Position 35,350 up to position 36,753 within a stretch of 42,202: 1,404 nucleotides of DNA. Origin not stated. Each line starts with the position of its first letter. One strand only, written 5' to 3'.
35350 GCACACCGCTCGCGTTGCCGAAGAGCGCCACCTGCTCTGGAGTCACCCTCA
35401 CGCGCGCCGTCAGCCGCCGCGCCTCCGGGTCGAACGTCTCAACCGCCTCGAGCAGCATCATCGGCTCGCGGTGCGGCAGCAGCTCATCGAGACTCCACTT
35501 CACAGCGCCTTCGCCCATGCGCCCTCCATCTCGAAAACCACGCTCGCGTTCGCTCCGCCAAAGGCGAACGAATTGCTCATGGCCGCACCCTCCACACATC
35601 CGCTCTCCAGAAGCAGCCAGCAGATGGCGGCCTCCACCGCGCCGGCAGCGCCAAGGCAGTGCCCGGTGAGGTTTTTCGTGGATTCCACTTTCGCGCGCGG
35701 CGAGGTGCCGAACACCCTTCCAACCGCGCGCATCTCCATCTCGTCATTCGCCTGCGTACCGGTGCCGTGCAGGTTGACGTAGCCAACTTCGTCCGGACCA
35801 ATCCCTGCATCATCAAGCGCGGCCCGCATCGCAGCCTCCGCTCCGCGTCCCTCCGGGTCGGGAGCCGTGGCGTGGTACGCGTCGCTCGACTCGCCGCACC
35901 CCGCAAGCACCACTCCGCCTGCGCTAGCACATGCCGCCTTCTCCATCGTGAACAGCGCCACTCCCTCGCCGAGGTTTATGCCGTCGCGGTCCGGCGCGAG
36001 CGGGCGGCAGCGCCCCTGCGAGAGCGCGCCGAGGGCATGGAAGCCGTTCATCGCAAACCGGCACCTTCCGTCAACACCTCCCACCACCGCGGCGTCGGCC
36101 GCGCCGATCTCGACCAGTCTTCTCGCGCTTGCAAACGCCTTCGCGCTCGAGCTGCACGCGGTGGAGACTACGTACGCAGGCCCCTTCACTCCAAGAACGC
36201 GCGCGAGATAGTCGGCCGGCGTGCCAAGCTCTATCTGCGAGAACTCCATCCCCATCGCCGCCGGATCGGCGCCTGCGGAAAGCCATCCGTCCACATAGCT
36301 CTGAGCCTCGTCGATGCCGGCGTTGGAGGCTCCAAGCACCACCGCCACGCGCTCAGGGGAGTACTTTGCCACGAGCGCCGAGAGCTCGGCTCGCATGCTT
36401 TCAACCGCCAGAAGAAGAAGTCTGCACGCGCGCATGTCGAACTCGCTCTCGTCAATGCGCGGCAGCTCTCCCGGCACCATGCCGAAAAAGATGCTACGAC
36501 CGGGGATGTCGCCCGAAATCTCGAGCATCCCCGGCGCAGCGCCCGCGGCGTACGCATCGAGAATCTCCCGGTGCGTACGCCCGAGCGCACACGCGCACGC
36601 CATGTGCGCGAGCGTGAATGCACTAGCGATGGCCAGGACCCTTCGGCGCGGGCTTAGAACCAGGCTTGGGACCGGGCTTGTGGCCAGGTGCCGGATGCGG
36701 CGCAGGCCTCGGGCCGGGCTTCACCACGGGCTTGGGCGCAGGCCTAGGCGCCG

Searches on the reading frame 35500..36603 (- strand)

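Call 63: search_protein_families(library=pfam, proteins=[window:35500-36603:-], max_evalue=0.001)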
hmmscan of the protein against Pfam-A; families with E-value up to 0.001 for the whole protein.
window:35500-36603:- (367 aa): 3 families
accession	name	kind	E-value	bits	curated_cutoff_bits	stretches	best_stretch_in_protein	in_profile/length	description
PF02801.28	Ketoacyl-synt_C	-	5e-31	107.6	20.8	1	232-337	3-112/119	Beta-ketoacyl synthase, C-terminal domain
PF00109.32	ketoacyl-synt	-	3.6e-22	79.6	20.8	1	58-223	88-249/252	Beta-ketoacyl synthase, N-terminal domain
PF00108.29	Thiolase_N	-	1.1e-06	28.7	26.4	1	117-177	50-112/260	Thiolase, N-terminal domain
